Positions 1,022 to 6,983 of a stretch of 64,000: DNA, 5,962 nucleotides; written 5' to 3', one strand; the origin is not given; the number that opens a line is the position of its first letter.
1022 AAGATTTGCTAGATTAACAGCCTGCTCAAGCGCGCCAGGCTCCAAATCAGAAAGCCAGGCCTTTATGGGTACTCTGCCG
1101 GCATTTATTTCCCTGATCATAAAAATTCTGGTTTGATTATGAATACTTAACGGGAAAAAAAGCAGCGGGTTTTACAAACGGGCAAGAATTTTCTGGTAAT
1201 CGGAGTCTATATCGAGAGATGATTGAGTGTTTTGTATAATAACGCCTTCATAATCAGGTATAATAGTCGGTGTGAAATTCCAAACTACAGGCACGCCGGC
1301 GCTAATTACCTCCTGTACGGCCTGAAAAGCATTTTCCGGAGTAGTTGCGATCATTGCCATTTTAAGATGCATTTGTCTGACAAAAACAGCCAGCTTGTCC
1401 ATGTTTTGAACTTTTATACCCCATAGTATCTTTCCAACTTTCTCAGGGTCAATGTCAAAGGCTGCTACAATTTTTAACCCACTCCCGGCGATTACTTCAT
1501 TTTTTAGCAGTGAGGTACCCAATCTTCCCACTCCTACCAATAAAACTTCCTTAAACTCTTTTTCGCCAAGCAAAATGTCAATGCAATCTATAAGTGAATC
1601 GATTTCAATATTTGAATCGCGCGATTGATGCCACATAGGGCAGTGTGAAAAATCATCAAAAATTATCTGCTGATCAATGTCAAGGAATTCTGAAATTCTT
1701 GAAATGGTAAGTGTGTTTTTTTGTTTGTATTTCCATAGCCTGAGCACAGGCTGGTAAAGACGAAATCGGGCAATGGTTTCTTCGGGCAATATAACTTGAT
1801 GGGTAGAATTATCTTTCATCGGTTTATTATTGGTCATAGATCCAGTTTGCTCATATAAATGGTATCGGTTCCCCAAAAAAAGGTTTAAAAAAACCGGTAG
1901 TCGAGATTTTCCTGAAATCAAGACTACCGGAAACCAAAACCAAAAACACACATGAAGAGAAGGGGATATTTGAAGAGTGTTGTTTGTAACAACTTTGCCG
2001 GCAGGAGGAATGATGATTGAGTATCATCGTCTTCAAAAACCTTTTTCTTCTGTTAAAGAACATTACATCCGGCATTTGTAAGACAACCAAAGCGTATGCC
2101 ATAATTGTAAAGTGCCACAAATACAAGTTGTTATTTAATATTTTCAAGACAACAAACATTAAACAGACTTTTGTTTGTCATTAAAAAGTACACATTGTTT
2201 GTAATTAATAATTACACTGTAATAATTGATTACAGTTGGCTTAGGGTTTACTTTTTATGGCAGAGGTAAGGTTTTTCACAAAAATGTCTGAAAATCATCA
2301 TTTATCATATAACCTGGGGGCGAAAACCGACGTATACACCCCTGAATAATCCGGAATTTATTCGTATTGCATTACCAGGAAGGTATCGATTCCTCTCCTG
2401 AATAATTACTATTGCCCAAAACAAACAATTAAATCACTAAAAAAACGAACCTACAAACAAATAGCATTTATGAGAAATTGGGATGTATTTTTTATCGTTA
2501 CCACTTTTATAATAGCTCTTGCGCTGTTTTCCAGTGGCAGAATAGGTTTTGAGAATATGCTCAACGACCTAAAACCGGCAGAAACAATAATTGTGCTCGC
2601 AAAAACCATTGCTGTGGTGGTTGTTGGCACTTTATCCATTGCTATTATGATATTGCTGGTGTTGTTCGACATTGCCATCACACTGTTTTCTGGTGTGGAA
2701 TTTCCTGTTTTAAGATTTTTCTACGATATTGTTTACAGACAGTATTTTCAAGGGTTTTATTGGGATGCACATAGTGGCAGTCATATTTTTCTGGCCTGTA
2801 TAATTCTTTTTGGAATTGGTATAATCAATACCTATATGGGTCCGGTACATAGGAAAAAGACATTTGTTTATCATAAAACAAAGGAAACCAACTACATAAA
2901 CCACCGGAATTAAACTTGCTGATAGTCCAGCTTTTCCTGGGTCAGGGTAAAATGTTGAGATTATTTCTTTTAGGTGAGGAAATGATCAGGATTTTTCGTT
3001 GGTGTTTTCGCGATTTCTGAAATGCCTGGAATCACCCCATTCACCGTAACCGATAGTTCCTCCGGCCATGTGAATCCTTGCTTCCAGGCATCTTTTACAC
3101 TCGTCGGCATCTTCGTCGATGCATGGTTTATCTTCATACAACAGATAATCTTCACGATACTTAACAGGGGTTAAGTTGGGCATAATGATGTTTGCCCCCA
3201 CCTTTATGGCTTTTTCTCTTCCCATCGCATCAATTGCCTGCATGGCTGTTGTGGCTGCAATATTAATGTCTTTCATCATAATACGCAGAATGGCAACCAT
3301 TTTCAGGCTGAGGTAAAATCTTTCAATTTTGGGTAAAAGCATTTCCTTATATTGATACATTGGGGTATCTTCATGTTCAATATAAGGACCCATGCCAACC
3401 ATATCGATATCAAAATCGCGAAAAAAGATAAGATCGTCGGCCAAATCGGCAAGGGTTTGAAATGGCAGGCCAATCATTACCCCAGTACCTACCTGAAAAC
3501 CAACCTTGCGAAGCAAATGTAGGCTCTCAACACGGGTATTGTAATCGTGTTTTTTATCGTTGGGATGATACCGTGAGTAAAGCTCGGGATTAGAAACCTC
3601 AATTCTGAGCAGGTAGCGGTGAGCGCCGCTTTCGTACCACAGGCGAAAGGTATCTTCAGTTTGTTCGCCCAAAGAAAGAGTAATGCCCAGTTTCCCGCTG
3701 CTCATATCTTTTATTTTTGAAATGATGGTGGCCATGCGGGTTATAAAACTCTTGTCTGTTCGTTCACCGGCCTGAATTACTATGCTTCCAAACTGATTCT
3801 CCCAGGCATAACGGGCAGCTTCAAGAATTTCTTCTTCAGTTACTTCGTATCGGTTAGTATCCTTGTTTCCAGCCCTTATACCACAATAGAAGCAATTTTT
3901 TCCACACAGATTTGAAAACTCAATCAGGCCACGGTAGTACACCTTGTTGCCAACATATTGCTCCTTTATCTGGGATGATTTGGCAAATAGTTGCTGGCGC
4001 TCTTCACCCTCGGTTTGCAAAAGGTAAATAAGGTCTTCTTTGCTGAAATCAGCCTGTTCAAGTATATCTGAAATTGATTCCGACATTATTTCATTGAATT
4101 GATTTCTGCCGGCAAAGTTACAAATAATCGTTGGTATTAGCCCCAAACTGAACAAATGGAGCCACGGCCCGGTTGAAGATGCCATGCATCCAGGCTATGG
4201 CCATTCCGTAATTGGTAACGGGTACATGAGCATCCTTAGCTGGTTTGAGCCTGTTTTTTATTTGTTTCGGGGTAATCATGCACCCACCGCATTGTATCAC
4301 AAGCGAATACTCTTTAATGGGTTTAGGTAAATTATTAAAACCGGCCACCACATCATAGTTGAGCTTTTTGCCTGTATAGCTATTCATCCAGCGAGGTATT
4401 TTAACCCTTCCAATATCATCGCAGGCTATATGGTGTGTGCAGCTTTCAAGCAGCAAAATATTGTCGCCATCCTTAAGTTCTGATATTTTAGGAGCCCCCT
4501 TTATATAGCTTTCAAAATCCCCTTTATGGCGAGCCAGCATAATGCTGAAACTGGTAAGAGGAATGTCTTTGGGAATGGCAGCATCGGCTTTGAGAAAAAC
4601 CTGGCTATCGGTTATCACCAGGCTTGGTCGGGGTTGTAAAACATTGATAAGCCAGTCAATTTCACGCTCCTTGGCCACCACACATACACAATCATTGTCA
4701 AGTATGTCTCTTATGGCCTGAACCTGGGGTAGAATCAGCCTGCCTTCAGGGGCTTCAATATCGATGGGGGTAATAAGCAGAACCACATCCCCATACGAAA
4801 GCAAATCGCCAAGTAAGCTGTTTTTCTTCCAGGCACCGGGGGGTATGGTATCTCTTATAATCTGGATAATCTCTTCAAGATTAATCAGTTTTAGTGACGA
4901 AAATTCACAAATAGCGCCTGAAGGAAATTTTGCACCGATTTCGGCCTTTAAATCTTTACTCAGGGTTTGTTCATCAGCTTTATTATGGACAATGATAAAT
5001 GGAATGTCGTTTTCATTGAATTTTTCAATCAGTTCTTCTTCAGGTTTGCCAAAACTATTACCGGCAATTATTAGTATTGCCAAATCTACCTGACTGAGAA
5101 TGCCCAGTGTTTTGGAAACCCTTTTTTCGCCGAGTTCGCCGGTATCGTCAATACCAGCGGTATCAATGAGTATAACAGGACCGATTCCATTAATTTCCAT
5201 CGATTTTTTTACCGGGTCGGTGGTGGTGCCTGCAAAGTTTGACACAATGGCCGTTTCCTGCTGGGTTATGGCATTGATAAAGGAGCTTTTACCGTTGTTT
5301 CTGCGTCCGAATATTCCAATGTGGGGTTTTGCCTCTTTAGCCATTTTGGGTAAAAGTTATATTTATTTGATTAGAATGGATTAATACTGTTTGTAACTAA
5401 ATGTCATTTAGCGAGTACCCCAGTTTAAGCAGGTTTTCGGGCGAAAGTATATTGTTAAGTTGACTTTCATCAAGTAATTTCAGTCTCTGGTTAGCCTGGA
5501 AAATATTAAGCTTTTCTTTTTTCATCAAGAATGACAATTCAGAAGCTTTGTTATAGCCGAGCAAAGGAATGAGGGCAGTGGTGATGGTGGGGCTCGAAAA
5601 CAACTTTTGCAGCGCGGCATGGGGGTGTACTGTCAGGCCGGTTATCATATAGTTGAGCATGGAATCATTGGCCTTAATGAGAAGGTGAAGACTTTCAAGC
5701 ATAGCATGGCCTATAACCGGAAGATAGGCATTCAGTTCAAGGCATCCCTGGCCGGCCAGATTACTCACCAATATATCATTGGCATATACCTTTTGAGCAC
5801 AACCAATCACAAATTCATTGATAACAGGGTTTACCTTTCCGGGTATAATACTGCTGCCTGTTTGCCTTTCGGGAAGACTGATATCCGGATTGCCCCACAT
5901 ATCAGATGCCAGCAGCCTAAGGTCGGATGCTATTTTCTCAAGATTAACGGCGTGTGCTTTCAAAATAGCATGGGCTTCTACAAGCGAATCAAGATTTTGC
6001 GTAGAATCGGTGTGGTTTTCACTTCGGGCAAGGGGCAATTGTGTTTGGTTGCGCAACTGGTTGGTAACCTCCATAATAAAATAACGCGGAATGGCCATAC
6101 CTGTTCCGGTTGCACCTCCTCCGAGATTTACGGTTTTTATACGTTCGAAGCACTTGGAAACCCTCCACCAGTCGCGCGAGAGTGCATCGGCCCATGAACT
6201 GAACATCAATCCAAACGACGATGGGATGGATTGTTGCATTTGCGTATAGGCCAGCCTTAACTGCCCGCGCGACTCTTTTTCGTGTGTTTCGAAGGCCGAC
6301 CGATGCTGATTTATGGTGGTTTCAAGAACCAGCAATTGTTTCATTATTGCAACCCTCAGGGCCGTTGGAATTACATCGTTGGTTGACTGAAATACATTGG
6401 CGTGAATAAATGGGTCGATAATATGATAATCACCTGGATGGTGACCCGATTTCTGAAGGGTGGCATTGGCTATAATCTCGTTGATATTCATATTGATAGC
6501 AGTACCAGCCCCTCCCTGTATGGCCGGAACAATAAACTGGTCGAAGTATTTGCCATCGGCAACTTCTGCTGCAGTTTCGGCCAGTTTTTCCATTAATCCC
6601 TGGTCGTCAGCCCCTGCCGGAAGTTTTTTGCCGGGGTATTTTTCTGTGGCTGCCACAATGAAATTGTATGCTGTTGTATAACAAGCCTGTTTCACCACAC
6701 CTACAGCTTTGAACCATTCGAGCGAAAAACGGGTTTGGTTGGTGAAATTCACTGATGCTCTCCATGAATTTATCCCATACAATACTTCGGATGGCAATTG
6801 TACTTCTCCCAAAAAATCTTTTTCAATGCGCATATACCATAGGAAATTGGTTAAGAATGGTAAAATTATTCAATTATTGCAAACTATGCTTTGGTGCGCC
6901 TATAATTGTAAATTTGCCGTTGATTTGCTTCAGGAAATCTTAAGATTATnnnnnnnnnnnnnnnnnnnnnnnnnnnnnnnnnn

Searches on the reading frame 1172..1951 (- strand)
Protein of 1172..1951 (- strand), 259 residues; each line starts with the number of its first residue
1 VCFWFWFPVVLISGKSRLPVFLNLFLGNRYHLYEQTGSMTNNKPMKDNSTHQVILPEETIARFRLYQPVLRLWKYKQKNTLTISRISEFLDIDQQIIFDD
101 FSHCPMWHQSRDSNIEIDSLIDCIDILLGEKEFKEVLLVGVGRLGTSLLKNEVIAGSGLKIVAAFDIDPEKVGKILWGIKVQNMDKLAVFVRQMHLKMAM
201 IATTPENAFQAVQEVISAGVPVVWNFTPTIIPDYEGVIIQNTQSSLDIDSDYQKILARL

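Call 38: search_protein_families(library=pfam, proteins=[window:1172-1951:-], max_evalue=0.00001)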
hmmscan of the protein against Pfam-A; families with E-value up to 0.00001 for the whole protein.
window:1172-1951:- (259 aa): 2 families
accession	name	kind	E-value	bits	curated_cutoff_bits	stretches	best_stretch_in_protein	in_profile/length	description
PF02629.25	CoA_binding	-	7e-16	59.2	22.3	1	134-228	4-96/97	CoA binding domain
PF01408.29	GFO_IDH_MocA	-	7.3e-06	27.1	24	0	135-223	2-90/120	Oxidoreductase family, NAD-binding Rossmann fold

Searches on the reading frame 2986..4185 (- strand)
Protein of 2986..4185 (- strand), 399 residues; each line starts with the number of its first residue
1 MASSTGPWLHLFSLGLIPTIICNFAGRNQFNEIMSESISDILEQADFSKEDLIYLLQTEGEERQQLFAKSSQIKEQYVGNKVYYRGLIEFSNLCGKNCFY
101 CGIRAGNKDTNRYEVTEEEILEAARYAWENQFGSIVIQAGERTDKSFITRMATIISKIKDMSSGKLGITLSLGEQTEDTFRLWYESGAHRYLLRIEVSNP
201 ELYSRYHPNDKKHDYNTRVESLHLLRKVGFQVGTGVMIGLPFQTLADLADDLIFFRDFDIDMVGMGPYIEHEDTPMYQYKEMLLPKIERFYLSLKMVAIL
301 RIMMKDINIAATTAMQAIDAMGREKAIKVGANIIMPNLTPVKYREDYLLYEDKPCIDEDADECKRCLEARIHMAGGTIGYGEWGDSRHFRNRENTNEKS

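Call 38: search_protein_families(library=pfam, proteins=[window:2986-4185:-], max_evalue=0.00001)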
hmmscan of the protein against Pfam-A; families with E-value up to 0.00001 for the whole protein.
window:2986-4185:- (399 aa): 1 family
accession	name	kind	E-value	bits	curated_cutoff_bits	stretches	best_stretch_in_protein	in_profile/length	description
PF04055.27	Radical_SAM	-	2.8e-19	70.4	29.5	1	88-251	1-162/166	Radical SAM superfamily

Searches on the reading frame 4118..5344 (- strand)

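Call 38: search_protein_families(library=pfam, proteins=[window:4118-5344:-], max_evalue=0.00001)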
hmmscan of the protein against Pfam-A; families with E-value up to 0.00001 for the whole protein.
window:4118-5344:- (408 aa): 4 families
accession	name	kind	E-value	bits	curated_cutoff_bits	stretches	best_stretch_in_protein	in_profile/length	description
PF18133.7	HydF_tetramer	-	9.9e-46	154.8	22.6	1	279-396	2-118/118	Hydrogen maturase F tetramerization domain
PF18128.7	HydF_dimer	-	1.6e-38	131.2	23.4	1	177-275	1-99/99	Hydrogen maturase F dimerization domain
PF01926.29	MMR_HSR1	-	7.5e-22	78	21.9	1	8-122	1-113/113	50S ribosome-binding GTPase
PF02421.24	FeoB_N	-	1.6e-08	34.6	27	1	9-127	3-119/156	Ferrous iron transport protein B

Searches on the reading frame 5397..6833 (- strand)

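Call 38: search_protein_families(library=pfam, proteins=[window:5397-6833:-], max_evalue=0.00001)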
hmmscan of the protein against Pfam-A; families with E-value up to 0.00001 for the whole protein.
window:5397-6833:- (478 aa): 2 families
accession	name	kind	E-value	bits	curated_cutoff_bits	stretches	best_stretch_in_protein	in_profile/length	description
PF00206.25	Lyase_1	-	3.8e-54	184.7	27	1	74-349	43-310/312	Lyase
PF10415.14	FumaraseC_C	-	6.4e-10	39.7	32.5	1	418-469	2-53/54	Fumarase C C-terminus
